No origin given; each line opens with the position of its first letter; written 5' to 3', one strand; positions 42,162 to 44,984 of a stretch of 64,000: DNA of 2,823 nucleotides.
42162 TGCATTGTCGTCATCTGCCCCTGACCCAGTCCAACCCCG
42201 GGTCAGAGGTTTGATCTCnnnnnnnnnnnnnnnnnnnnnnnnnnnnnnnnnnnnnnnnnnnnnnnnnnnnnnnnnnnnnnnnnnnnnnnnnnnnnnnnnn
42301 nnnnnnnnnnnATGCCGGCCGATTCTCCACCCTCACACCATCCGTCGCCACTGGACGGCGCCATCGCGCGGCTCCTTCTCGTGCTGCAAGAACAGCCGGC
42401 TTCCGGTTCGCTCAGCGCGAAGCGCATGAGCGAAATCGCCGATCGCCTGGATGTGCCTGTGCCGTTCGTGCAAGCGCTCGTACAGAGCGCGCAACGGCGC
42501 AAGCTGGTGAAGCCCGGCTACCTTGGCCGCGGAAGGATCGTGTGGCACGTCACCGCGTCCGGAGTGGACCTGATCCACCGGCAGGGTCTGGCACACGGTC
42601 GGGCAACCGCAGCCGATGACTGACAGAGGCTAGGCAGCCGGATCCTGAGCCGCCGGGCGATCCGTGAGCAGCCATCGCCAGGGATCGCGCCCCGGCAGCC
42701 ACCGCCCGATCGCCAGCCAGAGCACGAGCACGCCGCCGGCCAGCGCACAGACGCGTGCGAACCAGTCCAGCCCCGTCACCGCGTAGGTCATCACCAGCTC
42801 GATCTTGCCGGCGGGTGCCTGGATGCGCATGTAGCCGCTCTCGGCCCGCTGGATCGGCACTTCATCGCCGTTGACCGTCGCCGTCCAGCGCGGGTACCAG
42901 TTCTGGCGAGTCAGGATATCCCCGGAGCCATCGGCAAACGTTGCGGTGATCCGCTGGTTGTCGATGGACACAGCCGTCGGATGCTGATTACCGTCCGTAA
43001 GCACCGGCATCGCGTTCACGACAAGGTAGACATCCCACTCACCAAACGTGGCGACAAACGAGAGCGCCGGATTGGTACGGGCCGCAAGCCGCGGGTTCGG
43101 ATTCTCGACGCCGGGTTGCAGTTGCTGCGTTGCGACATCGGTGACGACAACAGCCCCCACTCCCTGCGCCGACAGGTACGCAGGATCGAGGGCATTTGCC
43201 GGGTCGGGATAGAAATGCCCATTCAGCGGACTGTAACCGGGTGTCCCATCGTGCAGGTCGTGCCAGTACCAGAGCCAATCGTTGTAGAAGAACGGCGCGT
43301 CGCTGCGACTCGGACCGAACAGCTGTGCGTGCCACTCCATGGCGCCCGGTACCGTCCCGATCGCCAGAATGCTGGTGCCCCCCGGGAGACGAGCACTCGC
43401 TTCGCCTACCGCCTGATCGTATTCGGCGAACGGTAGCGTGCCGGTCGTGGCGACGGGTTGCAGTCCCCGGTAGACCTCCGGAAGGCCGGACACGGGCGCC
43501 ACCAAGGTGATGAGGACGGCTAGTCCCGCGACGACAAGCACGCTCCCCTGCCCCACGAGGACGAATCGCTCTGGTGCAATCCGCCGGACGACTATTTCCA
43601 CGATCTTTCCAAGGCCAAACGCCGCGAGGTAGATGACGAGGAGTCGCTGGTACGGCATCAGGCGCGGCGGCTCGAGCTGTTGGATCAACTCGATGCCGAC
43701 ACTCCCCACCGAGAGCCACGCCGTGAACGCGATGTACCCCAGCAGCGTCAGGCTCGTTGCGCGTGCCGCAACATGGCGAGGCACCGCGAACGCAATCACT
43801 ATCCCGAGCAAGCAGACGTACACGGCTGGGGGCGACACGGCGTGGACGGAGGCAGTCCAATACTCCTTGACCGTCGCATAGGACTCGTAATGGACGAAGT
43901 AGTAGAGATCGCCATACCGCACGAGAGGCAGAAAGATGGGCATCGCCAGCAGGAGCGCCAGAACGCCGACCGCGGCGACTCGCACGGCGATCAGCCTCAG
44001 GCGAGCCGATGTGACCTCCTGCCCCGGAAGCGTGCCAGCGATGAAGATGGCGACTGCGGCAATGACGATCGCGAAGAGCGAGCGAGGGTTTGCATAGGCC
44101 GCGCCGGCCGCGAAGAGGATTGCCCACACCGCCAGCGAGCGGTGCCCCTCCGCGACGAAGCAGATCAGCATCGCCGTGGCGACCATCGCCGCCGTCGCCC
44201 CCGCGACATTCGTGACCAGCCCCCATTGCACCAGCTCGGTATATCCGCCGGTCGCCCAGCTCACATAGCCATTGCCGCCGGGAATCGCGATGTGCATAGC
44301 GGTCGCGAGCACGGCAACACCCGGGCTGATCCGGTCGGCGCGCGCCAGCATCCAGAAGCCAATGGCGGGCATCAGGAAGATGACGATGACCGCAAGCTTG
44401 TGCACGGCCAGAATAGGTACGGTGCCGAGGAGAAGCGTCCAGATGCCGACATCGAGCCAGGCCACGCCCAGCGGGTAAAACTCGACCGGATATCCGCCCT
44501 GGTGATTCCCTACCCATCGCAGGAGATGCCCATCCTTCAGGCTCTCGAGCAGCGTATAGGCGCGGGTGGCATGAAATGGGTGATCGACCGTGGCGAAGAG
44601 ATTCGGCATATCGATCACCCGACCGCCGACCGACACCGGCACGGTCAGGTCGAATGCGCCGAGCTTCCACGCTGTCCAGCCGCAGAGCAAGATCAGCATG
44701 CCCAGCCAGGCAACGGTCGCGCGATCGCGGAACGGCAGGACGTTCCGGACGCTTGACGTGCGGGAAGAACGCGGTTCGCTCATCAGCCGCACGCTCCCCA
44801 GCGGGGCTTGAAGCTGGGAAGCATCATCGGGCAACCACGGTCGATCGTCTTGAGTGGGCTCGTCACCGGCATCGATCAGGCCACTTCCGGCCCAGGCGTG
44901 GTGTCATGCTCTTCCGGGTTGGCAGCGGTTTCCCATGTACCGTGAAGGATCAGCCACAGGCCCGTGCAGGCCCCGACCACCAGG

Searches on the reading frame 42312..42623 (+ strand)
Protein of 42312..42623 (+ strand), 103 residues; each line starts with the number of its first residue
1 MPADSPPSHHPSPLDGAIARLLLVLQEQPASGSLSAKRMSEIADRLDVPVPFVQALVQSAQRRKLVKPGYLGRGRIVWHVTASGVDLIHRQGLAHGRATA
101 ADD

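Call 54: search_protein_families(library=phrogs, proteins=[window:42312-42623:+], max_evalue=1)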
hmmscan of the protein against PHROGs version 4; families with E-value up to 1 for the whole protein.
window:42312-42623:+ (103 aa): 1 family
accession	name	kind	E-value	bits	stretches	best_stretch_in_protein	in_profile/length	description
phrog_12248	-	unknown function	0.14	13.5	1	36-66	25-56/65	-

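Call 70: search_solved_structures(query=A7, max_evalue=10, show_alignments=2)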
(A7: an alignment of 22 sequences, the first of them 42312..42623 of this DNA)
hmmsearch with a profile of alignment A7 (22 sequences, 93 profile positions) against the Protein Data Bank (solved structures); distinct sequences matched with E-value up to 10: 14.
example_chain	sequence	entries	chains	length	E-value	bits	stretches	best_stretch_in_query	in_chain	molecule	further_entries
6c28_A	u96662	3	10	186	0.1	16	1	30-90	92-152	Transcriptional regulator, MarR family | CouR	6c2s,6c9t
3bj6_A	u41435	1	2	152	0.2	15.1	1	29-88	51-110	Transcriptional regulator, MarR family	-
2g9i_A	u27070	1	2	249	0.34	14.3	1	29-54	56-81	F420-0:gamma-glutamyl ligase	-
7uld_A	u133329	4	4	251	0.34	14.3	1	29-54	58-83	Coenzyme F420:L-glutamate ligase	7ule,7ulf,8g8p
2phn_A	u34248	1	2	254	0.35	14.3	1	29-54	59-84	F420-0:gamma-glutamyl ligase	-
5lgm_A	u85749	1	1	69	0.35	14.3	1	52-88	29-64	Fusion protein 5.5/5.7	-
2eth_A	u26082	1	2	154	0.55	13.7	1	33-84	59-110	transcriptional regulator, putative, Mar family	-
6az3_S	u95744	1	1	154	1.3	12.5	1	47-88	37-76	60S ribosomal protein L21, putative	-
3jcs_S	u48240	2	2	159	1.3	12.4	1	47-88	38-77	ribosomal protein L21e | eL21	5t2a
8a3w_S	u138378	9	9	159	1.4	12.3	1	47-88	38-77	Putative 60S ribosomal protein L21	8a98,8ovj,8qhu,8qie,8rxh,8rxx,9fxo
6skl_Y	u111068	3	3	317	1.6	12.2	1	12-72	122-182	Chromosome segregation in meiosis protein 3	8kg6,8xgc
7pmk_Y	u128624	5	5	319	1.6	12.2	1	12-72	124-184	Chromosome segregation in meiosis protein 3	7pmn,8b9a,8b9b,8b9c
5u07_D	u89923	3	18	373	2.2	11.7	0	28-56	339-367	CRISPR-associated protein, Cse4 family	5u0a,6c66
8vej_A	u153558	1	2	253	4.6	10.7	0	10-61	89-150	CHD_buttress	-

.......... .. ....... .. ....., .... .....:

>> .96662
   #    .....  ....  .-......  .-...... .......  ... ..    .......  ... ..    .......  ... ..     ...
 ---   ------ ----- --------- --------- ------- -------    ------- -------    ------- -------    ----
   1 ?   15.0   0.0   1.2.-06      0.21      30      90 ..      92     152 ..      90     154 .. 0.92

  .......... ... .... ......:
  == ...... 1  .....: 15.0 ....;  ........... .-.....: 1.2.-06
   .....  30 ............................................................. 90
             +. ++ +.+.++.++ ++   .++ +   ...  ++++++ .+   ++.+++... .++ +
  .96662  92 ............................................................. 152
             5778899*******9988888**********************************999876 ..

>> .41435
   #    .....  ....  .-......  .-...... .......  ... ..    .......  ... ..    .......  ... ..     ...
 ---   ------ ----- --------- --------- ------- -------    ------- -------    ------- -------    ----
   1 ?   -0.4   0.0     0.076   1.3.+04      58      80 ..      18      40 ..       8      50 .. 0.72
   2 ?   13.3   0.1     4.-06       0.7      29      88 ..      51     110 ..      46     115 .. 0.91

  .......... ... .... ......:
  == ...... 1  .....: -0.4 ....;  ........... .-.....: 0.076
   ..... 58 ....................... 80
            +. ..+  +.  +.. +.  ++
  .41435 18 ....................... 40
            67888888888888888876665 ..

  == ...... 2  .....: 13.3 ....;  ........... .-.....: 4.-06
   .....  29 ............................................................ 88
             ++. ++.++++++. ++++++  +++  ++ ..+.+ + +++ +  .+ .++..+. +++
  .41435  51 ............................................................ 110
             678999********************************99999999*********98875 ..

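Call 71: search_protein_families(library=pfam, alignment_id=A7, max_evalue=1)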
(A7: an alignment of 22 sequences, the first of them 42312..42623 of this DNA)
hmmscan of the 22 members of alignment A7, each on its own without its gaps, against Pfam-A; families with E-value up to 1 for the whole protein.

A. member 1, window:42312-42623:+ (103 aa): 2 families
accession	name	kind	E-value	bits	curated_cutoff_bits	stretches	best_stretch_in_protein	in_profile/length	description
PF12802.13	MarR_2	-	0.0013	19.3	27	1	19-67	8-51/61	MarR family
PF01257.25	2Fe-2S_thioredx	-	0.34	11.2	24.8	1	17-56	14-51/145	Thioredoxin-like [2Fe-2S] ferredoxin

B. families by the number of members that match (of 22 scanned): 12 families
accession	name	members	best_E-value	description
PF13545.12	HTH_Crp_2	2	0.0063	Crp-like helix-turn-helix domain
PF02082.26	Rrf2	2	0.031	Iron-dependent Transcriptional regulator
PF12802.13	MarR_2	1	0.0013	MarR family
PF14011.11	ESX-1_EspG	1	0.024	EspG family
PF00803.23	3A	1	0.046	3A/RNA2 movement protein family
PF21102.3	DprA_N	1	0.059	DprA-like N-terminal HHH domain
PF20398.3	DUF6691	1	0.11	Family of unknown function (DUF6691)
PF21252.2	Glyco_hydro_109_C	1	0.11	Glycosyl hydrolase 109, C-terminal domain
PF15256.11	SPATIAL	1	0.16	SPATIAL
PF19981.4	DUF6417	1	0.17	Family of unknown function (DUF6417)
PF11784.13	DUF3320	1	0.17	Protein of unknown function (DUF3320)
PF01257.25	2Fe-2S_thioredx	1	0.34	Thioredoxin-like [2Fe-2S] ferredoxin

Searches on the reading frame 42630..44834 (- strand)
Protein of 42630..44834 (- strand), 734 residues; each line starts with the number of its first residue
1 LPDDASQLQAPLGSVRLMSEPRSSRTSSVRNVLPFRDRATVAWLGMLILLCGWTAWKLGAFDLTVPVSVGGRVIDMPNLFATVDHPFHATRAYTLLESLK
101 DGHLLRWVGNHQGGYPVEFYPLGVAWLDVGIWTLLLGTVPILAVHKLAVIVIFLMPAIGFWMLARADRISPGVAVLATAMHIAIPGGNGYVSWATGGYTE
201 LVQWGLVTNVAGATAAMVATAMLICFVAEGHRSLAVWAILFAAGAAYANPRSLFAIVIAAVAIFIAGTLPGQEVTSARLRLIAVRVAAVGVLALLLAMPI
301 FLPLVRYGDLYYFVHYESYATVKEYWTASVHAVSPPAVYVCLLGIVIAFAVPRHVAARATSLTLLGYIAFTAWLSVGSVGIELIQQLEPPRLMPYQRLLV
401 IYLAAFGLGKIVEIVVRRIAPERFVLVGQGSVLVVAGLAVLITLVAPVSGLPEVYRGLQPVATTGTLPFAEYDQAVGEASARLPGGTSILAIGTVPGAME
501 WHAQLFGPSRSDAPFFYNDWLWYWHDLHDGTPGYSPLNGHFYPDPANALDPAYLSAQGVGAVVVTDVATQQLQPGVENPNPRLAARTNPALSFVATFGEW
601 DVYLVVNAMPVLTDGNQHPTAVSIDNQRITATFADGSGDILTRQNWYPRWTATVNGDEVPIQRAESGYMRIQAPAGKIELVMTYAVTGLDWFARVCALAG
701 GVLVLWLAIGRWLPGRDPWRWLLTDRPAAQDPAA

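Call 3: search_protein_families(library=pfam, proteins=[window:42630-44834:-], max_evalue=0.1)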
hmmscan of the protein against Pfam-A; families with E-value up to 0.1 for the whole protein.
window:42630-44834:- (734 aa): 3 families
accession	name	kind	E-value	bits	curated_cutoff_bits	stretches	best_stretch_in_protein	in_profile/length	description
PF20176.3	DUF6541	-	1.8e-06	27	29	1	73-451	113-492/646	Family of unknown function (DUF6541)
PF09586.16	YfhO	-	8.7e-05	21.5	28.5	1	650-689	789-828/835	Bacterial membrane protein YfhO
PF12036.14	DUF3522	-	0.013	16.1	29.3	1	202-315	67-183/188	Protein of unknown function (DUF3522)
